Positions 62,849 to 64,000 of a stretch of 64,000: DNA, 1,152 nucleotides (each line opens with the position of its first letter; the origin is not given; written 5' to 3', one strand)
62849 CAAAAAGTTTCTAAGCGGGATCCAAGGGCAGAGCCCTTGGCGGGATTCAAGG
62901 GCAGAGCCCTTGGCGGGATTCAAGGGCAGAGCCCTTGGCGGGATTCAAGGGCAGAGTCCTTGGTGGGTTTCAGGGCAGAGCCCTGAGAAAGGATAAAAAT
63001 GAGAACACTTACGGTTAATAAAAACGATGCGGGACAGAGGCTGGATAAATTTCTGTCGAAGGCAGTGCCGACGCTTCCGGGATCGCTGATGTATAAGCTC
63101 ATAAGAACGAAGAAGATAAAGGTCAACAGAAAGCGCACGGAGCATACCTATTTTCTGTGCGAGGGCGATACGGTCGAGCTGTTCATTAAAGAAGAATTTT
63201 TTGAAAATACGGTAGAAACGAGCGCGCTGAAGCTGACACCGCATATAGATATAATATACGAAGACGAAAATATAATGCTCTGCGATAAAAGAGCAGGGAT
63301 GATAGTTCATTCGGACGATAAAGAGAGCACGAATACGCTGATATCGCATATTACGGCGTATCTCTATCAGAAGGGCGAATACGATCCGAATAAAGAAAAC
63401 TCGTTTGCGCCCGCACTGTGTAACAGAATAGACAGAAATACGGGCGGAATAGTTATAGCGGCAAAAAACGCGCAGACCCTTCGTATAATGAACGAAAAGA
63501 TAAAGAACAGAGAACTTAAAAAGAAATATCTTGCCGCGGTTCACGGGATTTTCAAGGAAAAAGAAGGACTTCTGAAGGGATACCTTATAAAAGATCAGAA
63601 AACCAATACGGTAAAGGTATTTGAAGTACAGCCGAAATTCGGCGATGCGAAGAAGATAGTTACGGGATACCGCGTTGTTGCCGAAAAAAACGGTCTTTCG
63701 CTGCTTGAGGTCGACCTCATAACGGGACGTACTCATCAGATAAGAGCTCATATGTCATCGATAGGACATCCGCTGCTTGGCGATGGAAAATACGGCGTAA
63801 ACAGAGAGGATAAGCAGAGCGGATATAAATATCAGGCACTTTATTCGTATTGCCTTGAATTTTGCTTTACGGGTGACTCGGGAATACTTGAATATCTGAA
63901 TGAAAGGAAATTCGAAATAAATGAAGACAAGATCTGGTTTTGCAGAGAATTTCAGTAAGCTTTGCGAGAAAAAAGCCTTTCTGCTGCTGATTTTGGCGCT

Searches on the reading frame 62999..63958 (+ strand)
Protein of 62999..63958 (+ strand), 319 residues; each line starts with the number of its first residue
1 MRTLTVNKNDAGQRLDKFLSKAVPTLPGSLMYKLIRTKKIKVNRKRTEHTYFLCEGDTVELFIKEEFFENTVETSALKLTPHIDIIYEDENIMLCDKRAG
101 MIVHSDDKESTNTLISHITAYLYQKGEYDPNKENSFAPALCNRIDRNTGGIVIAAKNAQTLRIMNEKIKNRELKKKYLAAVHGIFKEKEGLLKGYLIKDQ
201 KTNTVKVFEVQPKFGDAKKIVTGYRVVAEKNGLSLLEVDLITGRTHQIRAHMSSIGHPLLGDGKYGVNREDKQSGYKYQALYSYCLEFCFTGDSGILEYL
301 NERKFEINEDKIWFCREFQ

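Call 12: find_encoding_contigs(protein=window:62999-63958:+, flank=3000, max_places=10)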
Protein window:62999-63958:+ (319 aa): no gene with exactly this product is on record in the collection.

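Call 14: find_homologous_proteins(query=window:62999-63955:+, max_evalue=1e-30)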
Query seq(319 aa) (319 aa): 8000 proteins with E <= 1e-30 among 8000 candidates; the best 120 are listed.
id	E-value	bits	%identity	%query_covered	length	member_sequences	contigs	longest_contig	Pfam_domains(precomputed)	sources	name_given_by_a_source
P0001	1.0e-210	716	99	100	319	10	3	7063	PF00849.28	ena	-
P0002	1.7e-195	666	92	100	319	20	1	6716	PF00849.28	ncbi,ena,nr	ncbi:MAG: RluA family pseudouridine synthase [Clostridia bacterium]|nr:RluA family pseudouridine syn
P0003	6.5e-195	664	92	100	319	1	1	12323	PF00849.28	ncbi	-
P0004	3.2e-193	659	90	100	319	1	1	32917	PF00849.28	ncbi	-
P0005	7.3e-187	638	87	100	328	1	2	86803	PF00849.28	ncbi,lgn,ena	-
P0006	1.5e-186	637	87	100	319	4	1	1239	PF00849.28,PF01479.31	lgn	-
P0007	2.3e-184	630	86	100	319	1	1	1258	PF00849.28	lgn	-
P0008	6.6e-184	628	86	100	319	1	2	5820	PF00849.28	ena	-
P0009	3.5e-183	626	85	100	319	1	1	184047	PF00849.28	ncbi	-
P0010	7.8e-180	615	84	100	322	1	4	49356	PF00849.28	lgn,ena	-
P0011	9.5e-180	614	86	100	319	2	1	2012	PF00849.28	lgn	-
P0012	2.2e-179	613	85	100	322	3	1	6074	PF00849.28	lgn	-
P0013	8.8e-179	611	86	100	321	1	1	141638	PF00849.28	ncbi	-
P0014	1.3e-175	601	88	96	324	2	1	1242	PF00849.28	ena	-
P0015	6.1e-174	595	83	100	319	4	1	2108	PF00849.28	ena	-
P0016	4.6e-171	586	82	100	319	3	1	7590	PF00849.28,PF01479.31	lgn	-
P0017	7.8e-159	546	84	90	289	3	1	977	PF00849.28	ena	-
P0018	2.7e-151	521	73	100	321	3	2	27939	PF00849.28,PF01479.31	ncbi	-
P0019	6.8e-146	503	72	100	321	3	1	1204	PF00849.28,PF01479.31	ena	-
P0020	2.1e-144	498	69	100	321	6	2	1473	PF00849.28,PF01479.31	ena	-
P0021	4.1e-144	497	70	100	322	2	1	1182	PF00849.28,PF01479.31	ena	-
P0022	9.9e-143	493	69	100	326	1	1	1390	PF00849.28,PF01479.31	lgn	-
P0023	7.7e-142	490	70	100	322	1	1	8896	PF00849.28,PF01479.31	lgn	-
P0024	3.5e-141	488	69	100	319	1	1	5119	PF00849.28,PF01479.31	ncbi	-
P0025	1.8e-140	485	90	75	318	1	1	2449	PF00142.25,PF10609.16,PF01656.30,PF00849.28,PF13614.13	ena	-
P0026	2.1e-140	485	68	100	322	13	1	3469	PF00849.28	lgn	-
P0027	5.4e-140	484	67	100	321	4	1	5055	PF00849.28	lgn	-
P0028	5.5e-140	484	67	100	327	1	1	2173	PF00849.28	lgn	-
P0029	6.2e-140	484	68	100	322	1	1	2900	PF00849.28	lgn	-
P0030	7.0e-140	483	69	100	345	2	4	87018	PF00849.28,PF01479.31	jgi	-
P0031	8.5e-140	483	66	100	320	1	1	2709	PF00849.28,PF01479.31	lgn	-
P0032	3.2e-139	481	69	100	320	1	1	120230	PF00849.28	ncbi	-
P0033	4.4e-139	481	66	100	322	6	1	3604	PF00849.28,PF01479.31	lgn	-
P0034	6.5e-139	480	68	100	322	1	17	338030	PF00849.28,PF01479.31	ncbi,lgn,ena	-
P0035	7.7e-139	480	68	100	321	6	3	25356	PF00849.28,PF01479.31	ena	-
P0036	1.6e-138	479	69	100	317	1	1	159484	PF00849.28,PF01479.31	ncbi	-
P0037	1.6e-138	479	68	100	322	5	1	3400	PF00849.28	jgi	-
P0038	2.7e-138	478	70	100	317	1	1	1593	PF00849.28,PF01479.31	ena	-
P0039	2.9e-138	478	66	100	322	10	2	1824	PF00849.28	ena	-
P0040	8.9e-138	477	67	100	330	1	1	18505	PF00849.28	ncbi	ncbi:MAG: pseudouridine synthase [Eubacteriales bacterium]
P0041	1.1e-137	476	70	100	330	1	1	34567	PF00849.28,PF01479.31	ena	-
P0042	1.2e-137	476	68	100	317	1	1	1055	PF00849.28,PF01479.31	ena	-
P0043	1.4e-137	476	68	100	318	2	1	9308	PF00849.28,PF01479.31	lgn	-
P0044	1.6e-137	476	70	100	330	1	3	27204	PF00849.28,PF01479.31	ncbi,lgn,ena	-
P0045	1.8e-137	476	69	100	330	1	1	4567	PF00849.28,PF01479.31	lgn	-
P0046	3.0e-137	475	69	100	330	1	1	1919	PF00849.28,PF01479.31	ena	-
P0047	3.5e-137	475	69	100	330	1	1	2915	PF00849.28,PF01479.31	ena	-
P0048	3.8e-137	474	69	100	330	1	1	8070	PF00849.28,PF01479.31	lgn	-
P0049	3.9e-137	474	69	100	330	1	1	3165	PF00849.28,PF01479.31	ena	-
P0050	5.1e-137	474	69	100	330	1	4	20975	PF00849.28,PF01479.31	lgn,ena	-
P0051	8.5e-137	473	69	100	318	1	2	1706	PF00849.28,PF01479.31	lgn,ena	-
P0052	9.4e-137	473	69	100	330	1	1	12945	PF00849.28,PF01479.31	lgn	-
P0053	9.8e-137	473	69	100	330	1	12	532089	PF00849.28,PF01479.31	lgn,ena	-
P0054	9.9e-137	473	70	100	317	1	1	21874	PF00849.28,PF01479.31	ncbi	-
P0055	1.0e-136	473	69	100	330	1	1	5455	PF00849.28,PF01479.31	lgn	-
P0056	1.1e-136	473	66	100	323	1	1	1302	PF00849.28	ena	-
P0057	1.2e-136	473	69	100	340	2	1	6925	PF00849.28,PF01479.31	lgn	-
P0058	1.3e-136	473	69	100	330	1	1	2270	PF00849.28,PF01479.31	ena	-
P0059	1.5e-136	472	69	100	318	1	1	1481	PF00849.28,PF01479.31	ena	-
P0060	1.6e-136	472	69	100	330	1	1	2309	PF00849.28,PF01479.31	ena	-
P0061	1.9e-136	472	69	100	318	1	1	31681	PF00849.28,PF01479.31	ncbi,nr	ncbi:MAG: RluA family pseudouridine synthase [Clostridiales bacterium]|nr:RluA family pseudouridine 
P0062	1.9e-136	472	69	100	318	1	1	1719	PF00849.28,PF01479.31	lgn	-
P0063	2.0e-136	472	69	100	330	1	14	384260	PF00849.28,PF01479.31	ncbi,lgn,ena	-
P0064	2.0e-136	472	69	100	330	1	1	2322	PF00849.28,PF01479.31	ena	-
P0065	2.1e-136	472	69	100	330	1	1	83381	PF00849.28,PF01479.31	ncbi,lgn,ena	-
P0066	2.1e-136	472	68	100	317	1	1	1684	PF00849.28,PF01479.31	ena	-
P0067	2.2e-136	472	69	100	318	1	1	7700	PF00849.28,PF01479.31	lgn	-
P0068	2.2e-136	472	69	100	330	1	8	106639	PF00849.28,PF01479.31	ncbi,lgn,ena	-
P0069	2.7e-136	472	69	100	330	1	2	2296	PF00849.28,PF01479.31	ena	-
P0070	2.8e-136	472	69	100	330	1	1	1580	PF00849.28,PF01479.31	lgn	-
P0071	3.0e-136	471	69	100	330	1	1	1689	PF00849.28,PF01479.31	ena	-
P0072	3.3e-136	471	68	100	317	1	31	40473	PF00849.28,PF01479.31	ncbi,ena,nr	ncbi:MAG TPA: RluA family pseudouridine synthase [Firmicutes bacterium]|nr:RluA family pseudouridine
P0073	3.4e-136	471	68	100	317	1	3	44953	PF00849.28,PF01479.31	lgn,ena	-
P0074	3.8e-136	471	69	100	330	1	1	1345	PF00849.28,PF01479.31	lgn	-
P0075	3.9e-136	471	66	100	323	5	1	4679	PF00849.28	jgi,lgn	jgi:23S rRNA pseudouridine955/2504/2580 synthase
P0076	3.9e-136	471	69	100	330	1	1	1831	PF00849.28,PF01479.31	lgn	-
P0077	4.1e-136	471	69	100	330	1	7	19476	PF00849.28,PF01479.31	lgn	-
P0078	4.2e-136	471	66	100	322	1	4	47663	PF00849.28,PF01479.31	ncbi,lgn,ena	-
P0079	4.4e-136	471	68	100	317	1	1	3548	PF00849.28,PF01479.31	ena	-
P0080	4.5e-136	471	68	100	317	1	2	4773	PF00849.28,PF01479.31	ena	-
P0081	4.6e-136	471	68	100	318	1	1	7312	PF00849.28,PF01479.31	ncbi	-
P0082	4.9e-136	471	69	100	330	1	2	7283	PF00849.28,PF01479.31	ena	-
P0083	5.0e-136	471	69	100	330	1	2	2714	PF00849.28,PF01479.31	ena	-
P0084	5.8e-136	471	69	100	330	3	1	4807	PF00849.28,PF01479.31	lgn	-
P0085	6.1e-136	470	69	100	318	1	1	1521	PF00849.28,PF01479.31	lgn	-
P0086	6.3e-136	470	69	100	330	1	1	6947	PF00849.28,PF01479.31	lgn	-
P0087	6.5e-136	470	69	100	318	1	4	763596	PF00849.28,PF01479.31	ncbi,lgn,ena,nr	ncbi:MAG: RluA family pseudouridine synthase [Clostridia bacterium]|nr:RluA family pseudouridine syn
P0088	6.7e-136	470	69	100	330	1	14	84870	PF00849.28,PF01479.31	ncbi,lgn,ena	-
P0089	6.7e-136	470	69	100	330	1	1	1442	PF00849.28,PF01479.31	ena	-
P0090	7.0e-136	470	69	100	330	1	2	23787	PF00849.28,PF01479.31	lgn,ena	-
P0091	7.2e-136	470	68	100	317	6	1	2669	PF00849.28,PF01479.31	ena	-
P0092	7.3e-136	470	68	100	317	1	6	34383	PF00849.28,PF01479.31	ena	-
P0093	7.6e-136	470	69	100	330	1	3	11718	PF00849.28,PF01479.31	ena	-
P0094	7.6e-136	470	69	100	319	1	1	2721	PF00849.28,PF01479.31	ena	-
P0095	7.9e-136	470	69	100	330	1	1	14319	PF00849.28,PF01479.31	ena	-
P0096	8.1e-136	470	69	100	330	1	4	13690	PF00849.28,PF01479.31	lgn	-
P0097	8.2e-136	470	69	100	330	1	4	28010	PF00849.28,PF01479.31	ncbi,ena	-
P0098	8.7e-136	470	69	100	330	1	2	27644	PF00849.28,PF01479.31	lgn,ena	-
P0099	9.3e-136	470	69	100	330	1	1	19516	PF00849.28,PF01479.31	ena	-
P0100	1.0e-135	470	69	100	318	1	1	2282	PF00849.28,PF01479.31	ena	-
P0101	1.1e-135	470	69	100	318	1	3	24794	PF00849.28,PF01479.31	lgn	-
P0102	1.1e-135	470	69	100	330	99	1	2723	PF00849.28,PF01479.31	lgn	-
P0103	1.2e-135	470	69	100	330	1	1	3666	PF00849.28,PF01479.31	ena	-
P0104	1.2e-135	470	68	100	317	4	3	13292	PF00849.28,PF01479.31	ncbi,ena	-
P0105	1.2e-135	470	69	100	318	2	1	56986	PF00849.28,PF01479.31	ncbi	-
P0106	1.2e-135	470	69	100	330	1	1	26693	PF00849.28,PF01479.31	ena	-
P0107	1.2e-135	469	69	100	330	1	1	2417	PF00849.28,PF01479.31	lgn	-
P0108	1.3e-135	469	69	100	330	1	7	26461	PF00849.28,PF01479.31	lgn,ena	-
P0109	1.3e-135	469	69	100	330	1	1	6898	PF00849.28,PF01479.31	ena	-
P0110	1.4e-135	469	69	100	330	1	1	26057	PF00849.28,PF01479.31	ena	-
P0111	1.4e-135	469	69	100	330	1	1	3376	PF00849.28,PF01479.31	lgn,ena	-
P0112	1.4e-135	469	68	100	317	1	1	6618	PF00849.28,PF01479.31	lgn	-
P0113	1.4e-135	469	69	100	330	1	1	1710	PF00849.28,PF01479.31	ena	-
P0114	1.5e-135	469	69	100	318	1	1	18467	PF00849.28,PF01479.31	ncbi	ncbi:MAG: RluA family pseudouridine synthase [Eubacteriales bacterium]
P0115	1.5e-135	469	69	100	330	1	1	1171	PF00849.28,PF01479.31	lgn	-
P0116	1.6e-135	469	69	100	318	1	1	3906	PF00849.28,PF01479.31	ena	-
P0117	1.7e-135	469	69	100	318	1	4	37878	PF00849.28,PF01479.31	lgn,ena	-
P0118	1.7e-135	469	68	100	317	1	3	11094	PF00849.28,PF01479.31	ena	-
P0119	1.8e-135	469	69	100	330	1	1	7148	PF00849.28,PF01479.31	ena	-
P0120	1.9e-135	469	68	100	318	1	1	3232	PF00849.28,PF01479.31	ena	-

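Call 15: find_encoding_contigs(protein=P0001, flank=2500, max_places=5)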
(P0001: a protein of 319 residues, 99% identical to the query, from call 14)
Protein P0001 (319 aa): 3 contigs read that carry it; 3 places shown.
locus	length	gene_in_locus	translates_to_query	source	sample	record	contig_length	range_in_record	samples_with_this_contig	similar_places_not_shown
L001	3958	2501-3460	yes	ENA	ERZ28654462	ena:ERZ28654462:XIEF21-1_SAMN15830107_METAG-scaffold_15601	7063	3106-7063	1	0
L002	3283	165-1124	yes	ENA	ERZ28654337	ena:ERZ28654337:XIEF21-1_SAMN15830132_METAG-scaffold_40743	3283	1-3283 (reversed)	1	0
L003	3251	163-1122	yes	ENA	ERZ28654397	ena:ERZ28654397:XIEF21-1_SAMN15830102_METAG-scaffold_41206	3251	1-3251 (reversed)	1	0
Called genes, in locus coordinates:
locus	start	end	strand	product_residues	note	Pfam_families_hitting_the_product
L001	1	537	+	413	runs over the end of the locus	PF12725:DUF3810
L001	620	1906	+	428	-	PF00275:EPSP_synthase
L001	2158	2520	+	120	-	-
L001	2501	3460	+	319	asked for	PF00849:PseudoU_synth_2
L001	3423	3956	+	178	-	?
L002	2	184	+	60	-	?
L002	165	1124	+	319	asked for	PF00849:PseudoU_synth_2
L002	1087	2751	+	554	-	PF20154:LNT_N, PF00795:CN_hydrolase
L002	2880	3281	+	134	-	?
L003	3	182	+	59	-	?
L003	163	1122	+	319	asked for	PF00849:PseudoU_synth_2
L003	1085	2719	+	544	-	PF20154:LNT_N, PF00795:CN_hydrolase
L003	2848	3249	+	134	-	?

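Call 16: find_encoding_contigs(protein=P0003, flank=2500, max_places=3)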
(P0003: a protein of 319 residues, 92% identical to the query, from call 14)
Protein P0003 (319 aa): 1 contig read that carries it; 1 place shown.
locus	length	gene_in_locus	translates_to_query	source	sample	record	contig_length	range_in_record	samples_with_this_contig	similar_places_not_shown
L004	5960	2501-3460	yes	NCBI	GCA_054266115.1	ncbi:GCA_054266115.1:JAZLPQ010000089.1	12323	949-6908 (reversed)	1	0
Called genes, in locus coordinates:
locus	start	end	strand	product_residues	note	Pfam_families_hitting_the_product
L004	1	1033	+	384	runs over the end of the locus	PF12725:DUF3810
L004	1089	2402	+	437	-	PF00275:EPSP_synthase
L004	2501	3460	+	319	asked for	PF00849:PseudoU_synth_2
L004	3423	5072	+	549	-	PF20154:LNT_N, PF00795:CN_hydrolase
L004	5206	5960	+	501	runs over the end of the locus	-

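Call 17: find_encoding_contigs(protein=P0004, flank=2500, max_places=3)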
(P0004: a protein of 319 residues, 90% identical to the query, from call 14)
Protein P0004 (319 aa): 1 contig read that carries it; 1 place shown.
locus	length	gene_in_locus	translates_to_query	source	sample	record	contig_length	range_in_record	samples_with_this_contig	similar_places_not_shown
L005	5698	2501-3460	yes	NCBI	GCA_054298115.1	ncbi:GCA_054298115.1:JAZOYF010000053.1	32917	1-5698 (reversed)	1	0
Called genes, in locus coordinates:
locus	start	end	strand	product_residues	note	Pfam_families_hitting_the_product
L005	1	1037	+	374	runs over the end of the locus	PF12725:DUF3810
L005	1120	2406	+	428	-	PF00275:EPSP_synthase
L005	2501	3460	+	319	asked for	PF00849:PseudoU_synth_2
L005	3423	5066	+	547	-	PF20154:LNT_N, PF00795:CN_hydrolase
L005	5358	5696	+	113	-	?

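Call 18: find_encoding_contigs(protein=P0005, flank=2500, max_places=3)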
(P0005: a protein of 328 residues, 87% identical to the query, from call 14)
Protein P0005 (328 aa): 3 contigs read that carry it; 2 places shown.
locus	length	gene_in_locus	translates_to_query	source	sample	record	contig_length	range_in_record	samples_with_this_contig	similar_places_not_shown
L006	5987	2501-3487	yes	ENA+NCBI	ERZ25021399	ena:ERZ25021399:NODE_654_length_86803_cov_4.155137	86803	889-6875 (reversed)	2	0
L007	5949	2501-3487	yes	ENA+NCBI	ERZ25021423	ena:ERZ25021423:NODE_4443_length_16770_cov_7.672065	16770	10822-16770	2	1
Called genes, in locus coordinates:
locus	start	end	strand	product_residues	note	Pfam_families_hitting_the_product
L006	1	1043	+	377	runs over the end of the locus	PF12725:DUF3810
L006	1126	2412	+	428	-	PF00275:EPSP_synthase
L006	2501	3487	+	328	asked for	PF00849:PseudoU_synth_2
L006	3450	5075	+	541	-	PF20154:LNT_N, PF00795:CN_hydrolase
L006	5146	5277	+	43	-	-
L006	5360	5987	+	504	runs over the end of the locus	?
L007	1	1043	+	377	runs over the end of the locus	PF12725:DUF3810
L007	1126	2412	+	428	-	PF00275:EPSP_synthase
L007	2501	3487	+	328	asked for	PF00849:PseudoU_synth_2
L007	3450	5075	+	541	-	PF20154:LNT_N, PF00795:CN_hydrolase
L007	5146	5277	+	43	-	-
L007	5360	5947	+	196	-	?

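Call 40: find_encoding_contigs(protein=P0002, flank=1500, max_places=4)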
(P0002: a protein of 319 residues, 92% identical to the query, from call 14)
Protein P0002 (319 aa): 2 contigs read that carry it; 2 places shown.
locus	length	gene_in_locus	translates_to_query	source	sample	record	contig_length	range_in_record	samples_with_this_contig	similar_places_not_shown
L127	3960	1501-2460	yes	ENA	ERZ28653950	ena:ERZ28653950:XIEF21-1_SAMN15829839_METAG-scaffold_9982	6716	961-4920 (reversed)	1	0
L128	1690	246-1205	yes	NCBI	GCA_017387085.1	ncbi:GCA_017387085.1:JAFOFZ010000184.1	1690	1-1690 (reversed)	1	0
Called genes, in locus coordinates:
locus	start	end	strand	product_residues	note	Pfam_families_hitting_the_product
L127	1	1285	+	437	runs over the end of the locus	PF00275:EPSP_synthase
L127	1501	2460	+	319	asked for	PF00849:PseudoU_synth_2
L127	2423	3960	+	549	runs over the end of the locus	PF20154:LNT_N, PF00795:CN_hydrolase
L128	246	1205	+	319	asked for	PF00849:PseudoU_synth_2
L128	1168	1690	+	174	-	PF20154:LNT_N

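Call 41: find_encoding_contigs(protein=P0009, flank=1500, max_places=3)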
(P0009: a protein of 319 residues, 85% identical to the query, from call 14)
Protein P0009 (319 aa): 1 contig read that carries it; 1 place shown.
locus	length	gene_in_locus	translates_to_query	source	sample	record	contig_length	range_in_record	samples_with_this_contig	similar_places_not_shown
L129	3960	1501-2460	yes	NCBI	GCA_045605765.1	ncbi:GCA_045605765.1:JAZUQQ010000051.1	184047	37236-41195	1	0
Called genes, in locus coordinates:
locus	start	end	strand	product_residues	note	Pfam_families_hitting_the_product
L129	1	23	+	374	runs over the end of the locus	PF12725:DUF3810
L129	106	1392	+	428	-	PF00275:EPSP_synthase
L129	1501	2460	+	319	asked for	PF00849:PseudoU_synth_2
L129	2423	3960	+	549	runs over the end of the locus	PF20154:LNT_N, PF00795:CN_hydrolase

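Call 42: find_encoding_contigs(protein=P0013, flank=1500, max_places=3)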
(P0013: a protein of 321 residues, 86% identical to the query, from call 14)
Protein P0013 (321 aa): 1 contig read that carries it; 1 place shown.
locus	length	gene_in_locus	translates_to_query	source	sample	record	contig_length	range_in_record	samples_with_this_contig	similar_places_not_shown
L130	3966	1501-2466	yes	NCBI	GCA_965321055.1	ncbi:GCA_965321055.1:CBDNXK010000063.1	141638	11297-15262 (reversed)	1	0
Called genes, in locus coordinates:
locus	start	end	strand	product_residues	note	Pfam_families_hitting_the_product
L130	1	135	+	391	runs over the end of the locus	PF12725:DUF3810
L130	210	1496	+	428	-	PF00275:EPSP_synthase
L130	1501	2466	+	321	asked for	PF00849:PseudoU_synth_2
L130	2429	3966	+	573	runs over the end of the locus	PF20154:LNT_N, PF00795:CN_hydrolase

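Call 43: find_encoding_contigs(protein=P0010, flank=1500, max_places=4)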
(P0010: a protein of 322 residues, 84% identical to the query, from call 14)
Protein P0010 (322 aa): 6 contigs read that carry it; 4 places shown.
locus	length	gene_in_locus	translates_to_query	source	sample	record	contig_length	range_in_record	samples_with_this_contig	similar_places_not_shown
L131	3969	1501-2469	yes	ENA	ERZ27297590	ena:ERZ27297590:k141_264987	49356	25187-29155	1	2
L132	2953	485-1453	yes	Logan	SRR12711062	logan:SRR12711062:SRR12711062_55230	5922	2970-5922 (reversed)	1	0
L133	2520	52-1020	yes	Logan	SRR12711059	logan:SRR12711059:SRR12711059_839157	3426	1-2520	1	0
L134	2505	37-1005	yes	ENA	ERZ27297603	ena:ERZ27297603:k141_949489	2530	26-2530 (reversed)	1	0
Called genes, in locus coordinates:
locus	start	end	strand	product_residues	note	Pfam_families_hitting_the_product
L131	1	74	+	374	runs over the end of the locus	PF12725:DUF3810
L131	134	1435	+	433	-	PF00275:EPSP_synthase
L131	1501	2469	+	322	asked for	PF00849:PseudoU_synth_2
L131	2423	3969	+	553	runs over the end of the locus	PF20154:LNT_N, PF00795:CN_hydrolase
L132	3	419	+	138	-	?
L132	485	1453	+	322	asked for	PF00849:PseudoU_synth_2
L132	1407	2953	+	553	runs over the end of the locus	PF20154:LNT_N, PF00795:CN_hydrolase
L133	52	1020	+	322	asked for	PF00849:PseudoU_synth_2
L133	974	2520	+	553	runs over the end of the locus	PF20154:LNT_N, PF00795:CN_hydrolase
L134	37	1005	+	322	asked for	PF00849:PseudoU_synth_2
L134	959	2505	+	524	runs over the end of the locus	?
